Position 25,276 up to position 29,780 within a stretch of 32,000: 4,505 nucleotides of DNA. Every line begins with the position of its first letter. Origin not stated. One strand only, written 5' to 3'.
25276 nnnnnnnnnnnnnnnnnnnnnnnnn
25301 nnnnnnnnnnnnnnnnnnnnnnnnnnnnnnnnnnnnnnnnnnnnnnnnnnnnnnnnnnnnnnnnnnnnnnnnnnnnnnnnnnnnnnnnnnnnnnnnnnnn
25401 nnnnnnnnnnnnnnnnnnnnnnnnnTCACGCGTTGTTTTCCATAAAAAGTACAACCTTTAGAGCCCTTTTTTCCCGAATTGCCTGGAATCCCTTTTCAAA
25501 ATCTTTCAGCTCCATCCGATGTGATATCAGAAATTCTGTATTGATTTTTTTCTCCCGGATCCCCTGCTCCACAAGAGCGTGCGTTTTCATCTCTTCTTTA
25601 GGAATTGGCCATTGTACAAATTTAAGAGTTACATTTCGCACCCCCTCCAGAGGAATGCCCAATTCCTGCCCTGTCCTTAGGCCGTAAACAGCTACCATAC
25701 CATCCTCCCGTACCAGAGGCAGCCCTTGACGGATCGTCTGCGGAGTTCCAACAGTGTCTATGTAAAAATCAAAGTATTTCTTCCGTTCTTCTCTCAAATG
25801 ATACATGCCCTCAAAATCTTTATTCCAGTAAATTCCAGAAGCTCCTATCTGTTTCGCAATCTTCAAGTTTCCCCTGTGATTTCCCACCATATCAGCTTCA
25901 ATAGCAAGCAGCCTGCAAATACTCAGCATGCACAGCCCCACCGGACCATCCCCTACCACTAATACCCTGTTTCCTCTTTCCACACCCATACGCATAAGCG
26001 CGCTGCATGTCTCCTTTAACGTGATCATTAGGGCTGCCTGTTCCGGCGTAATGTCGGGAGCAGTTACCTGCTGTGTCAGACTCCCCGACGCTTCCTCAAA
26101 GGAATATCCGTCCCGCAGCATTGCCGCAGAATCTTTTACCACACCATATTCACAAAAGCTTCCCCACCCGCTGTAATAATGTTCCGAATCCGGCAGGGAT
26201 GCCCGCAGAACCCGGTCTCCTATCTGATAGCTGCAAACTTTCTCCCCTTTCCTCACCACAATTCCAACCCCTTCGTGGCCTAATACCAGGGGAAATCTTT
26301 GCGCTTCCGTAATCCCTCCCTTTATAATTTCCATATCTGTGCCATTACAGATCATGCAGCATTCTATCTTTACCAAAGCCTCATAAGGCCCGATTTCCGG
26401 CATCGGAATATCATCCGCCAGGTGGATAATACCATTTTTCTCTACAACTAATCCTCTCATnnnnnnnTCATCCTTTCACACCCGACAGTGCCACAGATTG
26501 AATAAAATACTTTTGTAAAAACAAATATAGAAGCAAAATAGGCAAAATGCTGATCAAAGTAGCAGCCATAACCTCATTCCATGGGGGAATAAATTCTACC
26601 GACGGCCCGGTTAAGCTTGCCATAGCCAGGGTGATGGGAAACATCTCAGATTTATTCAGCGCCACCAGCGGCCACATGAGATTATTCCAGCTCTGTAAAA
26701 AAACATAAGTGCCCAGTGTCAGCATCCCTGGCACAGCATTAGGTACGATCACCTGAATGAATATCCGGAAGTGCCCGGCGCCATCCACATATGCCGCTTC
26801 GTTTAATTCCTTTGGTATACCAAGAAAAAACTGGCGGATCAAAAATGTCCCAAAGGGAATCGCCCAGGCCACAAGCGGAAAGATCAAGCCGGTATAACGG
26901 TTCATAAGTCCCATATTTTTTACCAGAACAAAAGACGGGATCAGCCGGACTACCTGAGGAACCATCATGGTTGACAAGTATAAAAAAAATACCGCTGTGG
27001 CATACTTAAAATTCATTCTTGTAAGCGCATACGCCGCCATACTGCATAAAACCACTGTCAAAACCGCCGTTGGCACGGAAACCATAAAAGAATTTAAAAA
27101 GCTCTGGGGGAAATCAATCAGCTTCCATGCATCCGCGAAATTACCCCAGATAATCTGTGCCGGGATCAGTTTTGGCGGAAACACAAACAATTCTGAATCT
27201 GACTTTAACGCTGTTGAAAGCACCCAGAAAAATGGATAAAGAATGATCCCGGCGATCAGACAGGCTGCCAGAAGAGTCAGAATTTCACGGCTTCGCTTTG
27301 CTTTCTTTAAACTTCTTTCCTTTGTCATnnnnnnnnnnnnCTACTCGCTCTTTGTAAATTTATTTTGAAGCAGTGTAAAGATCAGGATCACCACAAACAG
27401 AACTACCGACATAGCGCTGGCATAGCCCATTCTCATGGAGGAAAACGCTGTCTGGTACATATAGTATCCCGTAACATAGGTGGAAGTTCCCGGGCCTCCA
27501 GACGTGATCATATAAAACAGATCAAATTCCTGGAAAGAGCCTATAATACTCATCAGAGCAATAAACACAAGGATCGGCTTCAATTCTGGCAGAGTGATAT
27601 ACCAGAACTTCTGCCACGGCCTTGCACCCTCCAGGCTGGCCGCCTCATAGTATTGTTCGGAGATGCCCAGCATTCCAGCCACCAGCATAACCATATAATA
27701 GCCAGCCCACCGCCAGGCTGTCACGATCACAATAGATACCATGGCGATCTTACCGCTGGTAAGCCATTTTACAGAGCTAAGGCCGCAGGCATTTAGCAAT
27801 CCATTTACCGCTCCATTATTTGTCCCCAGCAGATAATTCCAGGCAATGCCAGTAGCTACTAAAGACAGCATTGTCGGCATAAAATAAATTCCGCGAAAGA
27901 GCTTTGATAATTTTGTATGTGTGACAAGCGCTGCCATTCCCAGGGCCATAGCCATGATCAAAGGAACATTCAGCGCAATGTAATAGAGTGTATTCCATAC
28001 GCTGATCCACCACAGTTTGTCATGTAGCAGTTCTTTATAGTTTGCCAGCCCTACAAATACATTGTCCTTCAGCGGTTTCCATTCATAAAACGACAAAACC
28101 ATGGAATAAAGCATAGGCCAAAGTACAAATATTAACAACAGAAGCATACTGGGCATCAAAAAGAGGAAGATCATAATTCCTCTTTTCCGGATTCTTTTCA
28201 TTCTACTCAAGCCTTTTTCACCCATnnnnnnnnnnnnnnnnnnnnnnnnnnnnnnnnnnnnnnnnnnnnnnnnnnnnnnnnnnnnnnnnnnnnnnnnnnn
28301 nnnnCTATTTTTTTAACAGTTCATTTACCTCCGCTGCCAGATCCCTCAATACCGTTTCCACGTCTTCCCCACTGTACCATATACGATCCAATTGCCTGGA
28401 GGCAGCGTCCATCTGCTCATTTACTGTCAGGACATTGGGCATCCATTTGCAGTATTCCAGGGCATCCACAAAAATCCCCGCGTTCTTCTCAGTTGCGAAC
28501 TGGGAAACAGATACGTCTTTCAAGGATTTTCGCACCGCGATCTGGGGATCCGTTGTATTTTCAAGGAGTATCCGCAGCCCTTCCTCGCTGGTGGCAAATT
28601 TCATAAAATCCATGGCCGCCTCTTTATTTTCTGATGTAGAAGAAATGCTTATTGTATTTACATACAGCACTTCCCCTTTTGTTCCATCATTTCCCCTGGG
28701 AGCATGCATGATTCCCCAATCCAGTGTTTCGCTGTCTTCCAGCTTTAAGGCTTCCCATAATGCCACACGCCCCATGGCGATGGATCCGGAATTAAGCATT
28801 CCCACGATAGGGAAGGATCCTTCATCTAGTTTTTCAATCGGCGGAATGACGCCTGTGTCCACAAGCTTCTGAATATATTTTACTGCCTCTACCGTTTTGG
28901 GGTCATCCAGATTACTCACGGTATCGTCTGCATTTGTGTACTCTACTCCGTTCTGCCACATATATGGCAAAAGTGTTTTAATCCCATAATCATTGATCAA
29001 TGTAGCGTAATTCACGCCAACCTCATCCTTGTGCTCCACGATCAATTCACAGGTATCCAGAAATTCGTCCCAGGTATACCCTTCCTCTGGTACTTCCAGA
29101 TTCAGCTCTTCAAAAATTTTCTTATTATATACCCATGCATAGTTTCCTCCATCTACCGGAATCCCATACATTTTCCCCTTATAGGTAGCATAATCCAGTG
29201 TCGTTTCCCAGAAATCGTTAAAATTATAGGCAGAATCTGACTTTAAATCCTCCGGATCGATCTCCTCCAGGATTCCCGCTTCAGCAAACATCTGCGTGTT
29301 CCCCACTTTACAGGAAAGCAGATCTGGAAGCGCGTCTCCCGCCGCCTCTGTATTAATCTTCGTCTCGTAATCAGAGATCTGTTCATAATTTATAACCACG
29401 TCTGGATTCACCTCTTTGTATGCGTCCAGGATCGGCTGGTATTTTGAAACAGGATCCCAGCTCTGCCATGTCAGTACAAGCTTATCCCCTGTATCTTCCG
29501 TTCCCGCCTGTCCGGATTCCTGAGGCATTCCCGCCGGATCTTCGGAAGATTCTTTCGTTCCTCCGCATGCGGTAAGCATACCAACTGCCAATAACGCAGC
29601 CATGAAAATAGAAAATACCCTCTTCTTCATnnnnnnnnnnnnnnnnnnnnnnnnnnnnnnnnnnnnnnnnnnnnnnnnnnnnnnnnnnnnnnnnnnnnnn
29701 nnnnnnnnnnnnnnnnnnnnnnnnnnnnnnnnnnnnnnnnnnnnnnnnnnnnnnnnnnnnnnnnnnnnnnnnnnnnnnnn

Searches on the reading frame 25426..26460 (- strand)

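Call 33: search_protein_families(library=pfam, proteins=[window:25426-26460:-], max_evalue=0.00001)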
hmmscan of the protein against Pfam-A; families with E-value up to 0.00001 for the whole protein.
window:25426-26460:- (344 aa): 3 families
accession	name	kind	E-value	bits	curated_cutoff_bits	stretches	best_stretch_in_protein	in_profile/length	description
PF08240.17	ADH_N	-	1.8e-15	57.5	23.5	1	24-112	1-98/104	Alcohol dehydrogenase GroES-like domain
PF00107.32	ADH_zinc_N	-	4.4e-10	40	31.8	1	173-271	1-99/129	Zinc-binding dehydrogenase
PF16912.11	Glu_dehyd_C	-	3.3e-06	27.2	34.9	0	164-273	32-143/211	Glucose dehydrogenase C-terminus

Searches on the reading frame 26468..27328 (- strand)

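Call 33: search_protein_families(library=pfam, proteins=[window:26468-27328:-], max_evalue=0.00001)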
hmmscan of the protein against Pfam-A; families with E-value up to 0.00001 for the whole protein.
window:26468-27328:- (286 aa): 1 family
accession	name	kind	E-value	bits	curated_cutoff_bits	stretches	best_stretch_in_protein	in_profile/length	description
PF00528.27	BPD_transp_1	-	5.2e-16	59.3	26.4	1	96-279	6-182/184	Binding-protein-dependent transport system inner membrane component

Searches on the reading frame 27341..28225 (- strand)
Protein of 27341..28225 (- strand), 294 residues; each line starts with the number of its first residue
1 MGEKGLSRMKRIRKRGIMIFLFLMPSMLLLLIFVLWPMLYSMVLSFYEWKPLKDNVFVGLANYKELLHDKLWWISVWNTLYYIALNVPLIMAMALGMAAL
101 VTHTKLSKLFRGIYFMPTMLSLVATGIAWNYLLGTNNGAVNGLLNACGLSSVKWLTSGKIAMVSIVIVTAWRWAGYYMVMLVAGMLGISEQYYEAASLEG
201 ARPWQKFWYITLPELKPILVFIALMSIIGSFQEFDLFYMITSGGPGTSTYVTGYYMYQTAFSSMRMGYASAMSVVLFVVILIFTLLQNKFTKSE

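Call 33: search_protein_families(library=pfam, proteins=[window:27341-28225:-], max_evalue=0.00001)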
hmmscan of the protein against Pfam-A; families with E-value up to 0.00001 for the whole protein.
window:27341-28225:- (294 aa): 1 family
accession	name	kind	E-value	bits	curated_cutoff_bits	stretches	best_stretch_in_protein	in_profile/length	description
PF00528.27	BPD_transp_1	-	2.6e-20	73.4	26.4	1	95-290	6-178/184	Binding-protein-dependent transport system inner membrane component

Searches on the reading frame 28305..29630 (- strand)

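Call 33: search_protein_families(library=pfam, proteins=[window:28305-29630:-], max_evalue=0.00001)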
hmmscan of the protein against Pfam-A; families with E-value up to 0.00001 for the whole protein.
window:28305-29630:- (441 aa): 2 families
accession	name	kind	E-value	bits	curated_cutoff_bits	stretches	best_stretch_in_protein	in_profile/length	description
PF13416.11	SBP_bac_8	-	6.5e-34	118.4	27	1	68-372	3-267/279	Bacterial extracellular solute-binding protein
PF01547.30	SBP_bac_1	-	1.4e-33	117.7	26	1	63-351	9-305/307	Bacterial extracellular solute-binding protein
